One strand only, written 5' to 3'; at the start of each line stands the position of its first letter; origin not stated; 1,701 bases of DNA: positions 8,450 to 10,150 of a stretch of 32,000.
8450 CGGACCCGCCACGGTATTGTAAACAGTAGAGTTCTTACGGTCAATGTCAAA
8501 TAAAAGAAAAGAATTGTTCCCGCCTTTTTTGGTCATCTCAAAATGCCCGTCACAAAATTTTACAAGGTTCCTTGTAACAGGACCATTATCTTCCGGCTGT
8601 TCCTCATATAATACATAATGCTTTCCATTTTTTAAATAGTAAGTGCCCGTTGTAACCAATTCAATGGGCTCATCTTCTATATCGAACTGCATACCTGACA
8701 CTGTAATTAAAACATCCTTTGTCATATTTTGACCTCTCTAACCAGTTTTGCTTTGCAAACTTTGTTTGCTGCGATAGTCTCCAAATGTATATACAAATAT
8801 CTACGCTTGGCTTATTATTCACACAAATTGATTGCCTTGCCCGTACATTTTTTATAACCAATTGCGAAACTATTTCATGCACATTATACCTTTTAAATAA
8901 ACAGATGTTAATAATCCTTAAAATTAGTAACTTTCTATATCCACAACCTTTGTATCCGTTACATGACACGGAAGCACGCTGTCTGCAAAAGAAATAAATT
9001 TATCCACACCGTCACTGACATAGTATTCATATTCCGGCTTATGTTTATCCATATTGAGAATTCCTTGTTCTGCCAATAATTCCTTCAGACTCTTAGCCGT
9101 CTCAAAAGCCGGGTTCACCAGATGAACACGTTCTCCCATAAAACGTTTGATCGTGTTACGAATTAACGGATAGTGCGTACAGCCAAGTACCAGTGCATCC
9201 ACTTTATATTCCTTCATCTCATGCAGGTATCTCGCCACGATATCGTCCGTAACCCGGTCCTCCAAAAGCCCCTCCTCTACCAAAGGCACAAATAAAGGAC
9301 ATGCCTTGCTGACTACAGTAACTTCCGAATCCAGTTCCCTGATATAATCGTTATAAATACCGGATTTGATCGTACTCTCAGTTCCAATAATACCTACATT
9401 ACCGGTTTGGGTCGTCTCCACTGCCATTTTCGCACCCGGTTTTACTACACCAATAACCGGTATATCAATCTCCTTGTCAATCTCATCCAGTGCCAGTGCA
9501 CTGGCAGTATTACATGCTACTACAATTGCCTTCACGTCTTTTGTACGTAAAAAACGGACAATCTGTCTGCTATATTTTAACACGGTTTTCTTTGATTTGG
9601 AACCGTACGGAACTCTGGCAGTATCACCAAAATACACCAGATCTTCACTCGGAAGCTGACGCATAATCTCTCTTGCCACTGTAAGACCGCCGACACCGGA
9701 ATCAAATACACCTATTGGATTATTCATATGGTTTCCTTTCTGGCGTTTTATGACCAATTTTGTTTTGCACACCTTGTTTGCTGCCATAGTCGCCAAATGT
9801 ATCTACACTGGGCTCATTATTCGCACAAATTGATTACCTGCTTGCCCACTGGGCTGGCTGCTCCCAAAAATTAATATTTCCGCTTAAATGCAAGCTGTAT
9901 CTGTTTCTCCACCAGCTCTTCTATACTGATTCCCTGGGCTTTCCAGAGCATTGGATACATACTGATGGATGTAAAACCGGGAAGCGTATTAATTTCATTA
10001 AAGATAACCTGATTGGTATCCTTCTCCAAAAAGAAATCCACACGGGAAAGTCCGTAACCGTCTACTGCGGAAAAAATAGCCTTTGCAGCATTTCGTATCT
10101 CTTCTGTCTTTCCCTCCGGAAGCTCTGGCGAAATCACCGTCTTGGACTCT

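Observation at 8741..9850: Two ~100-nt near-identical non-coding elements bracket murI (repeat type A), each just upstream of a start codon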

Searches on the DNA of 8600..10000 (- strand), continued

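Call 66: search_with_rna_model(model_id=R2, sources=[window, L020, L021, L032, L041, L048, L056, L068, L089, L090, L091, L092, L093, L094, L095, L096, L097, L174, L187], max_evalue=1)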
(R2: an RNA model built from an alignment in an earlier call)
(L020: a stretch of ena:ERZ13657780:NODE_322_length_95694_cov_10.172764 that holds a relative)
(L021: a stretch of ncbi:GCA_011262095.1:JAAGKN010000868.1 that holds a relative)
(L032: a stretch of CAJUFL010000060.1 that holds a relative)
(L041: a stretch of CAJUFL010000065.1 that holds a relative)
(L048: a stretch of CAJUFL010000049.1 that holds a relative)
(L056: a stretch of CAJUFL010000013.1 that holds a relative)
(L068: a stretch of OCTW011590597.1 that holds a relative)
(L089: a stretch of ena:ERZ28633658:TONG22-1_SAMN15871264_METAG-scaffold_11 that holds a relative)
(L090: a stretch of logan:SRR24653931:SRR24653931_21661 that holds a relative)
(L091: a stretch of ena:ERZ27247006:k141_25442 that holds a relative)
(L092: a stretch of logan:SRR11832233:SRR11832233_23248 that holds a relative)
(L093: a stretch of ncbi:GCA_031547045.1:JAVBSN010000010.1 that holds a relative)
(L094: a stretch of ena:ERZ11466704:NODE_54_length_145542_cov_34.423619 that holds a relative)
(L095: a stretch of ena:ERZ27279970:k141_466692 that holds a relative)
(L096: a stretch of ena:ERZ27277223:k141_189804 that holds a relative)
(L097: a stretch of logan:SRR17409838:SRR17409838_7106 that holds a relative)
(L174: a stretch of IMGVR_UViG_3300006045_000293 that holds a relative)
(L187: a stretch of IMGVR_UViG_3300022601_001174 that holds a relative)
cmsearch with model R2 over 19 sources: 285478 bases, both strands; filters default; matches with E-value up to 1: 26.
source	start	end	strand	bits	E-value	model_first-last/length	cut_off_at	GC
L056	2366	2429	-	85.3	1.3e-19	1-64/64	no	0.44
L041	7573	7636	-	82.9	5.5e-19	1-64/64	no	0.44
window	8764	8827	-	79.2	5.4e-18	1-64/64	no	0.34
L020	9900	9962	+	76.8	2.4e-17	1-64/64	no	0.35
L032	6667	6729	+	76.8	2.4e-17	1-64/64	no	0.35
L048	3481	3543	+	71.8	5.4e-16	1-64/64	no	0.44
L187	8355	8418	+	70.1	1.5e-15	1-64/64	no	0.56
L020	12189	12248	+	63.6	8.1e-14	1-64/64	no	0.62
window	9776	9829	-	60.1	7e-13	1-64/64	no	0.44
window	29816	29877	-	59.4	1.1e-12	1-64/64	no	0.4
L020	8890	8952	+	58.7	1.7e-12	1-64/64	no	0.44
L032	5657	5719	+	58.7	1.7e-12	1-64/64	no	0.44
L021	8993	9056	+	57.9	2.8e-12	1-64/64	no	0.44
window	6481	6540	-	55.1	1.6e-11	1-64/64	no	0.57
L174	4906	4968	-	53.3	4.9e-11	1-64/64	no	0.41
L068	8138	8209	-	49.7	4.4e-10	1-64/64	no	0.43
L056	3467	3526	-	46.4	3.3e-09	1-64/64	no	0.6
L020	16623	16686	+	35.7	2.6e-06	1-64/64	no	0.45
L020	18158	18210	-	29.9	8.9e-05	1-64/64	no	0.43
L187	8371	8402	-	19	0.076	17-48/64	no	0.56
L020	9899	9961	-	17.6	0.18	1-64/64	no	0.33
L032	6666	6728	-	17.6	0.18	1-64/64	no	0.33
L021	18304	18364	-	17.4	0.2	1-64/64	no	0.38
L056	2367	2430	+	15.3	0.73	1-64/64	no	0.42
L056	3468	3528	+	15.2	0.78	1-64/64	no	0.59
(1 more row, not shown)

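Call 67: search_with_rna_model(model_id=R2, sources=[window, L020], max_evalue=10, filters=off, show_alignments=0)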
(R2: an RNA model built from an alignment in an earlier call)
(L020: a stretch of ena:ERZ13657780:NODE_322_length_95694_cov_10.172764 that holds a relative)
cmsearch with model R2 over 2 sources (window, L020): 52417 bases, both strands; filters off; matches with E-value up to 10: 22.
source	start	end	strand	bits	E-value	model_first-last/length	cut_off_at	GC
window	8764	8827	-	79.2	1e-18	1-64/64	no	0.34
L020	9900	9962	+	76.8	4.4e-18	1-64/64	no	0.35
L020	12189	12248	+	63.6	1.5e-14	1-64/64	no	0.62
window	9776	9829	-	60.1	1.3e-13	1-64/64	no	0.44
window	29816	29877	-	59.3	2.1e-13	1-64/64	no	0.4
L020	8890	8952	+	58.7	3.2e-13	1-64/64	no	0.44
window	6481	6540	-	55.1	2.9e-12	1-64/64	no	0.57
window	2045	2108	-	35.6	4.8e-07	1-64/64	no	0.45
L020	16623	16686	+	35.6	4.8e-07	1-64/64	no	0.45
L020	18158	18210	-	29.9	1.6e-05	1-64/64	no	0.43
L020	9899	9961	-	17.6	0.033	1-64/64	no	0.33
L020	19905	19989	+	11.1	1.8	1-64/64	no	0.35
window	10060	10122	-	10.7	2.3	1-64/64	no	0.46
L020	8638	8700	+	10.1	3.3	1-64/64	no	0.48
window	22184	22220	+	9.5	4.7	1-64/64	no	0.41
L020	8909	8934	-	9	6.6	20-45/64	no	0.35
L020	18155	18212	+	8.9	7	1-64/64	no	0.41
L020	5969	6008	+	8.5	8.9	1-64/64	no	0.52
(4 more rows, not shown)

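Call 76: search_with_rna_model(model_id=R2, sources=[L201, L202, L203, L204, L205, L206, L207, L208, L209, L210, L211, L212, L213, L214, L215, L216, L217, L218, L219, L220, L221, L222, L223, L224, L225, L226, L227, L228, L229, L230, L231, L232, L233, L234, L235, L236, L237, L238, L239, L240, L241, L242, L243, L244, L245, L246, L247, L248, L249], max_evalue=0.01)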
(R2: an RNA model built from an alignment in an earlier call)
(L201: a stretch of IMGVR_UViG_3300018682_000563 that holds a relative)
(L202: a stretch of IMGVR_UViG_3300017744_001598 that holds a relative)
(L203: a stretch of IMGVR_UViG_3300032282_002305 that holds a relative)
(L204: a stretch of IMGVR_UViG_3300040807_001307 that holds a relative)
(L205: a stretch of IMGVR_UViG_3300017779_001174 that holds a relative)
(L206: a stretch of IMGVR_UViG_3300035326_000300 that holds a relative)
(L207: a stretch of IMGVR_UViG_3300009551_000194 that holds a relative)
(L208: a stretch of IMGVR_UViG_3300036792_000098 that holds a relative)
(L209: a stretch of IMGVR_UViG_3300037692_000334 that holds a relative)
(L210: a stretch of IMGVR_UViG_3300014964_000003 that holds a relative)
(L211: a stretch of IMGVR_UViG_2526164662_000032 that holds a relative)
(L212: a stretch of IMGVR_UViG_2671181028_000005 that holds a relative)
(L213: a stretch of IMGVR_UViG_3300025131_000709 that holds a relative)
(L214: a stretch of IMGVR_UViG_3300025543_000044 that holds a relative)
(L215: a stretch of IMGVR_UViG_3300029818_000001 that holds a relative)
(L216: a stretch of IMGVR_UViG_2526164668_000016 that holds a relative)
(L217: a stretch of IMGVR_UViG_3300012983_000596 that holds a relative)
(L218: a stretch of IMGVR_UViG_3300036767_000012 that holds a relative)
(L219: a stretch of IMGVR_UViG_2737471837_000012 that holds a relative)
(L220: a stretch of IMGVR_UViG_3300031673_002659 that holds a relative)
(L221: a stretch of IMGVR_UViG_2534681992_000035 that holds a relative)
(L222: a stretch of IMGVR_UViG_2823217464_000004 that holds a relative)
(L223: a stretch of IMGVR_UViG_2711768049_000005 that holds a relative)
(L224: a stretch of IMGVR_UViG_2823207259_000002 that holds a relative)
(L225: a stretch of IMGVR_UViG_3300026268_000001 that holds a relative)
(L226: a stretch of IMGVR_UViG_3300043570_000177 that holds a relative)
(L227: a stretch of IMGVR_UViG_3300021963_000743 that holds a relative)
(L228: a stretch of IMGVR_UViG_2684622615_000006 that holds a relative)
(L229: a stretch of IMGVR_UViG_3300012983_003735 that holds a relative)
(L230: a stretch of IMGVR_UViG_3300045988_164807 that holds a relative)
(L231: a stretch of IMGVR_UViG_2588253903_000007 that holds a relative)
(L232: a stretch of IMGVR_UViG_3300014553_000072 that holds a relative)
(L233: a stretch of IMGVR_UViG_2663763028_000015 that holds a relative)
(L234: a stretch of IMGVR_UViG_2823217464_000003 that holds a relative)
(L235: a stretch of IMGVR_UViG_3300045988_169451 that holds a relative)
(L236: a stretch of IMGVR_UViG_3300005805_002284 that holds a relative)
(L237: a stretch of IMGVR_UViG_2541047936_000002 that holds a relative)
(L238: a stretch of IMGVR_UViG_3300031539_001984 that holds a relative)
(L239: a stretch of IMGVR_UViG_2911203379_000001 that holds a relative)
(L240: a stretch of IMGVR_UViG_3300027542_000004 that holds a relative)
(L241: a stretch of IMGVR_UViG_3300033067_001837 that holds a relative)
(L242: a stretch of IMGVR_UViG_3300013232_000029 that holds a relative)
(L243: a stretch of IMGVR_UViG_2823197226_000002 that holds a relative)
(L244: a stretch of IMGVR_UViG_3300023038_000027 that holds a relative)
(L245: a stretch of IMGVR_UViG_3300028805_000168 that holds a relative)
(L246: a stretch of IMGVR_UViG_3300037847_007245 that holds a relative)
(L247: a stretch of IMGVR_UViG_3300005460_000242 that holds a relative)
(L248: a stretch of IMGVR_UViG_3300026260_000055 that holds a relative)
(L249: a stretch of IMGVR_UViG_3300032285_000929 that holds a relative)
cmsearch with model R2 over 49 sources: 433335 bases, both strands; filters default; matches with E-value up to 0.01: 5.
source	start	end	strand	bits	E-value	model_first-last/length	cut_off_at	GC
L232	5295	5358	-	58.7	2.6e-12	1-64/64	no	0.55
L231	3056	3119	-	50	5.7e-10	1-64/64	no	0.62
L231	1206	1269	-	48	2e-09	1-64/64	no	0.64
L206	139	202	+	44.5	1.7e-08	1-64/64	no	0.56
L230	664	732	-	29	0.00024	1-64/64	no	0.38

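Call 87: search_with_rna_model(model_id=R2, sources=[L252, L253, L250, L251], max_evalue=1)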
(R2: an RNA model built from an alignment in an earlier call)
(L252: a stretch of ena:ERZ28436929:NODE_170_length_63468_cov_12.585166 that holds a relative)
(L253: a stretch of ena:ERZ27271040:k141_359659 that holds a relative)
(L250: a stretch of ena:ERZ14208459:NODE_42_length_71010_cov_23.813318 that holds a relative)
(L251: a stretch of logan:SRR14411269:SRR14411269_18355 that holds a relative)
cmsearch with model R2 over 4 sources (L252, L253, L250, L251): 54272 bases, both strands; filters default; matches with E-value up to 1: 4.
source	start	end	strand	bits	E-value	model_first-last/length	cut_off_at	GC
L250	4504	4565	+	59.4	2.2e-13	1-64/64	no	0.4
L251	3471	3532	+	59.4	2.2e-13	1-64/64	no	0.4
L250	1516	1577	+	15.8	0.1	1-64/64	no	0.34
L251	483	544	+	15.8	0.1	1-64/64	no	0.34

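Call 94: search_with_rna_model(model_id=R2, sources=[L254, L255, L256, L257, L258, L259, L260, L261, L262, L263, L264, L265], max_evalue=0.1)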
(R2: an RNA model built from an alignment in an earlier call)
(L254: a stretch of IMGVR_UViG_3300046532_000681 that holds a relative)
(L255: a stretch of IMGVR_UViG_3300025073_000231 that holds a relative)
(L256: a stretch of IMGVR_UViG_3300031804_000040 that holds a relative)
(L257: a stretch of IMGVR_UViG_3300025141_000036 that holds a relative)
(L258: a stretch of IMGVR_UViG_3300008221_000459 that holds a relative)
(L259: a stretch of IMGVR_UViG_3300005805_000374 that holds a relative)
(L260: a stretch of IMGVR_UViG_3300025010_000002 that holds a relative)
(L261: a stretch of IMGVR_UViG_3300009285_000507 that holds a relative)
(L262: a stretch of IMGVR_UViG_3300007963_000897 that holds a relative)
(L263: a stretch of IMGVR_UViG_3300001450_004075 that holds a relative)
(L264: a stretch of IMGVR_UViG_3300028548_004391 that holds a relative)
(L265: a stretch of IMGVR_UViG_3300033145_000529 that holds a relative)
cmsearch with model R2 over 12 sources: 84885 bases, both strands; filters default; matches with E-value up to 0.1: 0.
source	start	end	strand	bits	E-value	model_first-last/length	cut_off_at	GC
